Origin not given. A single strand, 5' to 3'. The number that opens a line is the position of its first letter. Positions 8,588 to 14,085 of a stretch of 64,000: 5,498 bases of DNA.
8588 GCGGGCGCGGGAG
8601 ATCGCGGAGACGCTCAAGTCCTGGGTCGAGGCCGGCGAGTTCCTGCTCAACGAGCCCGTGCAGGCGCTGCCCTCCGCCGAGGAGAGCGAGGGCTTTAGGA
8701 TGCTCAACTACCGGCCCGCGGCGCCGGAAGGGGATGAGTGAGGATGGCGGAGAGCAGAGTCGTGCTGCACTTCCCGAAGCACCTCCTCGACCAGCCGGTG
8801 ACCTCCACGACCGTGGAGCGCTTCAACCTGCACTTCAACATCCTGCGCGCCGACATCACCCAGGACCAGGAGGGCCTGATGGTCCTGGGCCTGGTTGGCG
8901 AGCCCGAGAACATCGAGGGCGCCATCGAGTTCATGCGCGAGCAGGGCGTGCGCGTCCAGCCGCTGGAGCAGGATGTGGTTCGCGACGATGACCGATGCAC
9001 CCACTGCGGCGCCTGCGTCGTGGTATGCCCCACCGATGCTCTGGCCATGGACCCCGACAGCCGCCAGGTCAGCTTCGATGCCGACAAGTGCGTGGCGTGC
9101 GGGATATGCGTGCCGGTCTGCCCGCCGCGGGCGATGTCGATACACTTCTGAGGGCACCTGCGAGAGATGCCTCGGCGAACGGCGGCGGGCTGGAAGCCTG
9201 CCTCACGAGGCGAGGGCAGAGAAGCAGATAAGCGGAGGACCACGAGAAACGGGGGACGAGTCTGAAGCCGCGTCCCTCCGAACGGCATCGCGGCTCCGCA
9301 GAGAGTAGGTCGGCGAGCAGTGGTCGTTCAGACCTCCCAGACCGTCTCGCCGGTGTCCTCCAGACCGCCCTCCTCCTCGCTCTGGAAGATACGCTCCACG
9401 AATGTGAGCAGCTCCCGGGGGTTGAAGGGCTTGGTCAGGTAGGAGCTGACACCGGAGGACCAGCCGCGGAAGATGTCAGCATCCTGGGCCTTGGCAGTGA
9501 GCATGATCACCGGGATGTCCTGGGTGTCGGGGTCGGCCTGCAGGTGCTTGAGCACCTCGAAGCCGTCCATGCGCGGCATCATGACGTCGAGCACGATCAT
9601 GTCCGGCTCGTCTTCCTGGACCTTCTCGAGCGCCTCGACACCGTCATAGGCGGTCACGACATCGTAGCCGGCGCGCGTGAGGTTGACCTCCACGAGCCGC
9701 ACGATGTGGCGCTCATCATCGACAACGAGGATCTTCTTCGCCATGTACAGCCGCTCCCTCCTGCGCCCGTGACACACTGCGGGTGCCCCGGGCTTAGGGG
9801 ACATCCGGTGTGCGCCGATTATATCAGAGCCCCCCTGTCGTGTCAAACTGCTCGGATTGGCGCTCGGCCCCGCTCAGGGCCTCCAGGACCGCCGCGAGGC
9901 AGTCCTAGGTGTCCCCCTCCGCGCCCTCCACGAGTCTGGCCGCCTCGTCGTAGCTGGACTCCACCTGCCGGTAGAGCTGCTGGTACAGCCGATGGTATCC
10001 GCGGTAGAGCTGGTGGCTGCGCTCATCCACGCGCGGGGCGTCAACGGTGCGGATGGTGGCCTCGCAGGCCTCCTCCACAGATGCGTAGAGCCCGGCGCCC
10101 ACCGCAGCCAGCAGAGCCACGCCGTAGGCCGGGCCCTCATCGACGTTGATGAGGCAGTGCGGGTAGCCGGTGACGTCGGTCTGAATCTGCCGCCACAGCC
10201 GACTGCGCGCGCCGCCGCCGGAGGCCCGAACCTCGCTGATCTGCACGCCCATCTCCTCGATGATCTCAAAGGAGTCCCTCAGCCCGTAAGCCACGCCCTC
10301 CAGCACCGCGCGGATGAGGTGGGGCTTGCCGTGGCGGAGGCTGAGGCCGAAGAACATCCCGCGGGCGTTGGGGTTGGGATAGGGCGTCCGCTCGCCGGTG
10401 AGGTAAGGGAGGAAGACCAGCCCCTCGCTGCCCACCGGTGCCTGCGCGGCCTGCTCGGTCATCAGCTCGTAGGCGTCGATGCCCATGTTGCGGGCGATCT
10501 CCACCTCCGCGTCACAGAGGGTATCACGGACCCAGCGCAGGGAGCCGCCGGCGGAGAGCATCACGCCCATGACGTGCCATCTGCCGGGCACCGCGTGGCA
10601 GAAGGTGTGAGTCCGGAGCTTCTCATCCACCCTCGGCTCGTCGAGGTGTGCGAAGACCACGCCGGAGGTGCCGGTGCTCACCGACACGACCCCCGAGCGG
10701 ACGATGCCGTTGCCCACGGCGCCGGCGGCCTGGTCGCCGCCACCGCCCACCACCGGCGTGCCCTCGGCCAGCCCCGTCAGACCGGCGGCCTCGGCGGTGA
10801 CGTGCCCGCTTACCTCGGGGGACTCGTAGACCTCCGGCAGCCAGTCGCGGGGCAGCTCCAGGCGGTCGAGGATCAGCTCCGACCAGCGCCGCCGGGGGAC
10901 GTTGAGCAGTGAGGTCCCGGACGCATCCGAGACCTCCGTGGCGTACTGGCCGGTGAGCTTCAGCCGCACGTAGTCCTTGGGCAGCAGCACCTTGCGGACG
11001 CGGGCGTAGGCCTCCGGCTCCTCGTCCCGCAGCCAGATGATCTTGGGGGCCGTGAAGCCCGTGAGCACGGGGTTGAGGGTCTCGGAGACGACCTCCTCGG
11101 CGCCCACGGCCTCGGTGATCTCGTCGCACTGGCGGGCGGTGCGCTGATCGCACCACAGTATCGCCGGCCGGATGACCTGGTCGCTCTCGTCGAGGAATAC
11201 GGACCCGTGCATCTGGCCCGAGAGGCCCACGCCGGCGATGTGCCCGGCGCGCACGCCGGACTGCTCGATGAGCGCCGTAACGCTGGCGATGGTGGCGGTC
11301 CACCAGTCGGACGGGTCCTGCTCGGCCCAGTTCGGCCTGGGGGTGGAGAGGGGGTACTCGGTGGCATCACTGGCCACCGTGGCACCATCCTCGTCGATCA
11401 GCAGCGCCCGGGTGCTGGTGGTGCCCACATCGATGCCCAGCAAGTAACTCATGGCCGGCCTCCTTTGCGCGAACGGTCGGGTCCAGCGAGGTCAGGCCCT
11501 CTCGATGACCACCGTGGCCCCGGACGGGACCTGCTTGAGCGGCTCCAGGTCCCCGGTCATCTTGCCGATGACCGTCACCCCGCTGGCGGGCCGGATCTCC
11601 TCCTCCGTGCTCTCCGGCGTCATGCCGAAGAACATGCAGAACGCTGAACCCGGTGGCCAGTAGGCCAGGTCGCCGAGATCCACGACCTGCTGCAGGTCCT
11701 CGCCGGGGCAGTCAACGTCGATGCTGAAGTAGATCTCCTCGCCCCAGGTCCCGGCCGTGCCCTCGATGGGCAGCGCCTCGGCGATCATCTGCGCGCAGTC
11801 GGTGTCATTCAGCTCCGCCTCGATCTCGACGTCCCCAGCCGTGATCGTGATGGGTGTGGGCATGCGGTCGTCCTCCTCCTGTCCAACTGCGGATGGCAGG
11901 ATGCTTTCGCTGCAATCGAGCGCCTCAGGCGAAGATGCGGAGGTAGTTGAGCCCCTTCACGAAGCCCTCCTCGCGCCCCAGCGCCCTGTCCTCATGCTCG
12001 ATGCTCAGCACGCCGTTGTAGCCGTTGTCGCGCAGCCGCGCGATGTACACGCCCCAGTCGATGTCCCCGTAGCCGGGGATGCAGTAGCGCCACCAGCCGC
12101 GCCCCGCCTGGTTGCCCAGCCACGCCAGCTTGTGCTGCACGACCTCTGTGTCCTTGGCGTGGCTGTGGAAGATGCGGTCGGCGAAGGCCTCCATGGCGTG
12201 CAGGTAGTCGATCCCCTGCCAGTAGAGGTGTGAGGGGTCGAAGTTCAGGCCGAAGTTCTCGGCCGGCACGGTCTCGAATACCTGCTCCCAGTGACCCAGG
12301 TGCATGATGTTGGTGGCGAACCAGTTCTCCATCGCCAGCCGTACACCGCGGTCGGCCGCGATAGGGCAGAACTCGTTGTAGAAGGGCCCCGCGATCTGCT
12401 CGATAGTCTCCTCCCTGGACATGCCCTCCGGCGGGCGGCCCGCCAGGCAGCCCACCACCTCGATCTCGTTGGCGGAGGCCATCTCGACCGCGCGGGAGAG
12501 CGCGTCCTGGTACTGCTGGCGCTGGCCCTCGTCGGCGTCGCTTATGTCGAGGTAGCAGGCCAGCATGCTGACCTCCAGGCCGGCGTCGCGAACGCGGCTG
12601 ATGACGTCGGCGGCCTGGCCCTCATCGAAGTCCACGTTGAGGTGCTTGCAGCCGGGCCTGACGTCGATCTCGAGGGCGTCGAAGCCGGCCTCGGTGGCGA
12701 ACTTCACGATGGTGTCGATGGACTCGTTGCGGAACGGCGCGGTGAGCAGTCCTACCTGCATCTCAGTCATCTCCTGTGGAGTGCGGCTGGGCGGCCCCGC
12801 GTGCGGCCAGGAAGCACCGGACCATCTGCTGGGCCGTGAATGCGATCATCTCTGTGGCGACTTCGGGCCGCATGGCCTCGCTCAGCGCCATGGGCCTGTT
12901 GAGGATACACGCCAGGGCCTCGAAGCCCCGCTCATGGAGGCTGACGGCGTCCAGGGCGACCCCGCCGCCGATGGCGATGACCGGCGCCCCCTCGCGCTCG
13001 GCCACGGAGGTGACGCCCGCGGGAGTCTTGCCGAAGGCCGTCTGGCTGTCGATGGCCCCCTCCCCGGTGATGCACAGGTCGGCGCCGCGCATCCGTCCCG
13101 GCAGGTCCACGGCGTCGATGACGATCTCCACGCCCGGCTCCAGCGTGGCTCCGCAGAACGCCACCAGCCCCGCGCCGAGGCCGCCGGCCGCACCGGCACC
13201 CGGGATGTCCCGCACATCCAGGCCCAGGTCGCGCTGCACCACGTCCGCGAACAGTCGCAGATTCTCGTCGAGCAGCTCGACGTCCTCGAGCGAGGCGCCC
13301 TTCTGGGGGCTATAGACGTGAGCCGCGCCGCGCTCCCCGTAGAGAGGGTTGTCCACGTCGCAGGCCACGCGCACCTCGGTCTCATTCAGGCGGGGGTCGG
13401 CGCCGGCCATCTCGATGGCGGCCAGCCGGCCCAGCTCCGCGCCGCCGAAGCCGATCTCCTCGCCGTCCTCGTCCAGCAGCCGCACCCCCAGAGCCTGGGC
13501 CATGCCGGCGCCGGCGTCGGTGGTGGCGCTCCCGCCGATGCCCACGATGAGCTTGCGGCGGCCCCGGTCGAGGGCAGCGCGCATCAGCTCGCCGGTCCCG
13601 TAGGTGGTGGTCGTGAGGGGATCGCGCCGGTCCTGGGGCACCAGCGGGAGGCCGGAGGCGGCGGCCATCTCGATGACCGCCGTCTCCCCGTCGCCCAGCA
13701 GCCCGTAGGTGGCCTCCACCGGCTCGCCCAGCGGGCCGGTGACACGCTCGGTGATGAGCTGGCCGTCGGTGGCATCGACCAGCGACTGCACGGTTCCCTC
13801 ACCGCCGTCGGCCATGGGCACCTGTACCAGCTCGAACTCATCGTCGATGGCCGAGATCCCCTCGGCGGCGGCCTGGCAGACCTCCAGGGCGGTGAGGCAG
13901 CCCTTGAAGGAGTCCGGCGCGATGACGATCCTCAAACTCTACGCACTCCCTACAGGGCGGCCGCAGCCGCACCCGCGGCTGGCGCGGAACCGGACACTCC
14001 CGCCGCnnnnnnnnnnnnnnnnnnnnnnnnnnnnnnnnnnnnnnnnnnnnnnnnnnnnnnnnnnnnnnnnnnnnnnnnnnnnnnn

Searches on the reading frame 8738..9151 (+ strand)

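Call 88: search_protein_families(library=pfam, proteins=[window:8738-9151:+], max_evalue=0.00001)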
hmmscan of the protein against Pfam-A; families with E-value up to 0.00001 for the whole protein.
window:8738-9151:+ (137 aa): 13 families
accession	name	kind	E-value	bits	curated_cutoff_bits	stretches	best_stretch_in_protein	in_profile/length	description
PF00037.32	Fer4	-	3.6e-16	58.6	21.1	2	80-102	1-23/24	4Fe-4S binding domain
PF09383.16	NIL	-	4.4e-16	58.9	24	1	7-74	2-72/73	NIL domain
PF12838.12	Fer4_7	-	6.1e-14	52.7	27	1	86-131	1-51/52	4Fe-4S dicluster domain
PF12837.12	Fer4_6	-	2.3e-13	49.8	25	2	80-102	2-24/24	4Fe-4S binding domain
PF12797.12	Fer4_2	-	1.2e-12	47.3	24.5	1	80-99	3-22/22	4Fe-4S binding domain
PF13237.11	Fer4_10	-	1.9e-11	44.1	25.5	1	80-129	2-53/53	4Fe-4S dicluster domain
PF14697.11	Fer4_21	-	3.5e-11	43.5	35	1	83-130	4-53/59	4Fe-4S dicluster domain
PF13187.11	Fer4_9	-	2.8e-09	37.3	27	1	86-132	1-51/52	4Fe-4S dicluster domain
PF13183.11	Fer4_8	-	6.2e-08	33.5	27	0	84-99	51-66/68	4Fe-4S dicluster domain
PF12800.12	Fer4_4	-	8.9e-08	32.3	24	0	85-99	2-16/17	4Fe-4S binding domain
PF25160.1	LdpA_Fe-S-bd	-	1e-06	28.9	27.6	0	93-132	9-42/49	LdpA Fe-S cluster-binding domain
PF13484.11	Fer4_16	-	3.9e-06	28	30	0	86-105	1-20/66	4Fe-4S double cluster binding domain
PF12798.12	Fer4_3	-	8.2e-06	26.7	27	0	87-101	1-15/15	4Fe-4S binding domain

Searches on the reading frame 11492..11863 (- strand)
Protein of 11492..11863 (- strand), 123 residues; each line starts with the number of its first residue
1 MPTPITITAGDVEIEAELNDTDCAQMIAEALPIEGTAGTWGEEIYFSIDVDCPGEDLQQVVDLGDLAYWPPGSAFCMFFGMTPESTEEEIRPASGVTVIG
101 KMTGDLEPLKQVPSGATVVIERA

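Call 88: search_protein_families(library=pfam, proteins=[window:11492-11863:-], max_evalue=0.00001)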
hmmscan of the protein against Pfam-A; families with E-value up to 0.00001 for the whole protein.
window:11492-11863:- (123 aa): 2 families
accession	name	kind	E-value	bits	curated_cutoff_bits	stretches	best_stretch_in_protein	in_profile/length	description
PF04126.18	Cyclophil_like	-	4.7e-40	136.6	27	1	5-121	3-120/120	Cyclophilin-like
PF18050.6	Cyclophil_like2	-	5.6e-11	42.9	22.7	1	7-121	1-115/115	Cyclophilin-like family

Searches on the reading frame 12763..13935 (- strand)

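Call 88: search_protein_families(library=pfam, proteins=[window:12763-13935:-], max_evalue=0.00001)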
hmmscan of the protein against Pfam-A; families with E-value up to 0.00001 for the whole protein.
window:12763-13935:- (390 aa): 1 family
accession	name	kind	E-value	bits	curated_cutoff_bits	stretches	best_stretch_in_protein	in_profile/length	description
PF02595.20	Gly_kinase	-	1.7e-148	495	23.3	1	3-375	1-371/372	Glycerate kinase family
